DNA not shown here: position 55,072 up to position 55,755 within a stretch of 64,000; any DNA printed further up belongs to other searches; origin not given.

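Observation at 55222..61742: Gtr-type three-component glycosylation module (GtrA-like, GtrB-like, GT-C) in which the GT-C component is duplicated and giant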

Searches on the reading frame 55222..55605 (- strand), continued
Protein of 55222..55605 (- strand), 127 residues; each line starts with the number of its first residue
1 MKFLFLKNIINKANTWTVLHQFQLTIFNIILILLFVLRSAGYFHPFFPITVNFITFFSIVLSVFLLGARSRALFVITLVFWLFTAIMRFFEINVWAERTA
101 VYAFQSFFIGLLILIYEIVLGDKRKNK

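Call 76: search_solved_structures(query=A4, max_evalue=10, show_alignments=3)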
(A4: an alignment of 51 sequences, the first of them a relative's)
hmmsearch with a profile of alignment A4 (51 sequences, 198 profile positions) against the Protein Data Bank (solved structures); distinct sequences matched with E-value up to 10: 3.
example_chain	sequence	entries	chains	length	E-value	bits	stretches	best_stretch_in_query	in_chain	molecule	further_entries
2k9p_A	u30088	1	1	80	0.081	15.9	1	22-52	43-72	Pheromone alpha factor receptor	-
8bqs_Dl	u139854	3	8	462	7.4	9.5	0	107-171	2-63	Chromosome condensation regulator RCC1 repeat protein,Chromosome condensation regulator RC | Chromosome condensation regulator RCC1 repeat protein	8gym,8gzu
8b6h_Dl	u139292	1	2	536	9.2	9.1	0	107-171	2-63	COXBP,Chromosome condensation regulator RCC1 repeat protein,Chromosome condensation regula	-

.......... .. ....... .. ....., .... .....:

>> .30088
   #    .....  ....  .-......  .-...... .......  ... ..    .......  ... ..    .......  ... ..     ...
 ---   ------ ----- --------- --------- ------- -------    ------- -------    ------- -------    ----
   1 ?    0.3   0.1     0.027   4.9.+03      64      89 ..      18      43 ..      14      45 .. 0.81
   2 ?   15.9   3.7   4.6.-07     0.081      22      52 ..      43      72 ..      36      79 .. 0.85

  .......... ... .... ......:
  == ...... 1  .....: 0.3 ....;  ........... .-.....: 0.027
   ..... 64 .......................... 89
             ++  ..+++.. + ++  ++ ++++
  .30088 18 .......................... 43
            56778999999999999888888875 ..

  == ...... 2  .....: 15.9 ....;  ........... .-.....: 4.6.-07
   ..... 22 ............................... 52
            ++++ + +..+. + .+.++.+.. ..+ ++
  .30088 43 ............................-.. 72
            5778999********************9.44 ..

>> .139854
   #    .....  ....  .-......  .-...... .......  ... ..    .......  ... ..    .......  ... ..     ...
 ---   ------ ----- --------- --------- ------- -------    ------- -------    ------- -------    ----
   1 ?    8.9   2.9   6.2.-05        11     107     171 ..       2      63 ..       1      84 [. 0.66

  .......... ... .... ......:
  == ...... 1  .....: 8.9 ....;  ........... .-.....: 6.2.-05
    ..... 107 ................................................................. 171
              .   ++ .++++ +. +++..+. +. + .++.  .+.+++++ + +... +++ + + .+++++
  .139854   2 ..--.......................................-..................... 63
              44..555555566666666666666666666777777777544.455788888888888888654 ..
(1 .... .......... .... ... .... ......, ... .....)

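Call 85: search_protein_families(library=pfam, proteins=[L003:10392-11078:+, L003:11075-11419:+], max_evalue=0.01)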
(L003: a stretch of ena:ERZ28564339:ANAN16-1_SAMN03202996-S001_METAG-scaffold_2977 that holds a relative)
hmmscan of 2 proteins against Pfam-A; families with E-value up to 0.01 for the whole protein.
L003:10392-11078:+ (228 aa): 1 family
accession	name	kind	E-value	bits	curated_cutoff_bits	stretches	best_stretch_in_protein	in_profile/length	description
PF00535.33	Glycos_transf_2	-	9.9e-22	78.1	23.3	1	10-164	3-165/168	Glycosyl transferase family 2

L003:11075-11419:+ (114 aa): 1 family
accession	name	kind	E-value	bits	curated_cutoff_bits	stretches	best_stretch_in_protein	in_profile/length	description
PF10066.14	DUF2304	-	4.5e-20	72.3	25.5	1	6-108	3-105/106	Uncharacterized conserved protein (DUF2304)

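Call 88: find_encoding_contigs(protein=P0001, flank=1000, max_places=2)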
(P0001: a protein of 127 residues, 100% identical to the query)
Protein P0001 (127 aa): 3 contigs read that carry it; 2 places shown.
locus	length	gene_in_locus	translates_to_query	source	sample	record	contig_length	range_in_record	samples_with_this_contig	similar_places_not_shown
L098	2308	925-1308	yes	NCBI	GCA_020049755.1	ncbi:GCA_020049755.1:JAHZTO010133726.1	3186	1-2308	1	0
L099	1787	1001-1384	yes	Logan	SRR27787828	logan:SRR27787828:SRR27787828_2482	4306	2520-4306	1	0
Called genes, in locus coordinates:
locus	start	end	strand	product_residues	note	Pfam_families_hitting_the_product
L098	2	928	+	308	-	?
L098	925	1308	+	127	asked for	-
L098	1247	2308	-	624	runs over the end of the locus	PF09586:YfhO (faint)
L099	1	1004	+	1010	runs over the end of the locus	-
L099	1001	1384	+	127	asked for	-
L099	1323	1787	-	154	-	?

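Call 93: search_protein_families(library=ncbifam, proteins=[L003:10392-11078:+], max_evalue=0.0001)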
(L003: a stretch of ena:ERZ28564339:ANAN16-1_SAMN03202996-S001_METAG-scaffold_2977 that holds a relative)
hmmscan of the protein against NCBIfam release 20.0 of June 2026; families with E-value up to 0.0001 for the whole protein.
L003:10392-11078:+ (228 aa): 13 families
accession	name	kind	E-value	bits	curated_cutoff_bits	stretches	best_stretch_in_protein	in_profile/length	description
NF058614.1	PPMAGASynPpgS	equivalog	4.2e-52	176.8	370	1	7-216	2-215/226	polyprenyl-phospho-N-acetylgalactosaminyl synthase PpgS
TIGR04182.1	glyco_TIGR04182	equivalog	4.3e-25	88.7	325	1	6-199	1-192/293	S-layer glycoprotein N-glycosyltransferase AglJ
NF041391.1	DPhHxTase_Halo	equivalog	1.5e-14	53.5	375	1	12-197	2-183/213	dolichyl-phosphate hexose transferase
NF047588.1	GlcsyltransPgfSStrep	equivalog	1.9e-10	40.5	500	1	8-167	4-168/308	glycosyltransferase PgfS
TIGR03937.1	PgaC_IcaA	equivalog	4.7e-09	35.7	422.3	1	4-105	44-150/407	poly-beta-1,6-N-acetyl-D-glucosamine synthase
NF007986.1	PRK10714.1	equivalog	6.2e-08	32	529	1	5-115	6-124/316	undecaprenyl-phosphate 4-deoxy-4-formamido-L-arabinose transferase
TIGR03965.1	mycofact_glyco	equivalog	5.4e-07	28.8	280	1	5-90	74-164/467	mycofactocin biosynthesis glycosyltransferase MftF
NF041875.1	EPS_EpsD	equivalog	7.9e-07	28.8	370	1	10-116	4-115/325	exopolysaccharide biosynthesis glycosyltransferase EpsD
NF010496.0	PRK13915.1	equivalog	8.9e-07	28.3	262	1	4-108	30-145/307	glucosyl-3-phosphoglycerate synthase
TIGR01556.1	rhamnosyltran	subfamily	4.1e-06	26.2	200.55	1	18-124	8-118/281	rhamnosyltransferase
TIGR04283.1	glyco_like_mftF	equivalog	8.5e-06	25.5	182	1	10-93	4-85/221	TIGR04283 family arsenosugar biosynthesis glycosyltransferase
NF050113.1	gal_furan_GlfT1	equivalog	7e-05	22.3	330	1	7-110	1-109/290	galactofuranosyltransferase GlfT1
TIGR03469.1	HpnB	hypoth_equivalog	9.5e-05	21.6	379.25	0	6-113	45-168/386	hopene-associated glycosyltransferase HpnB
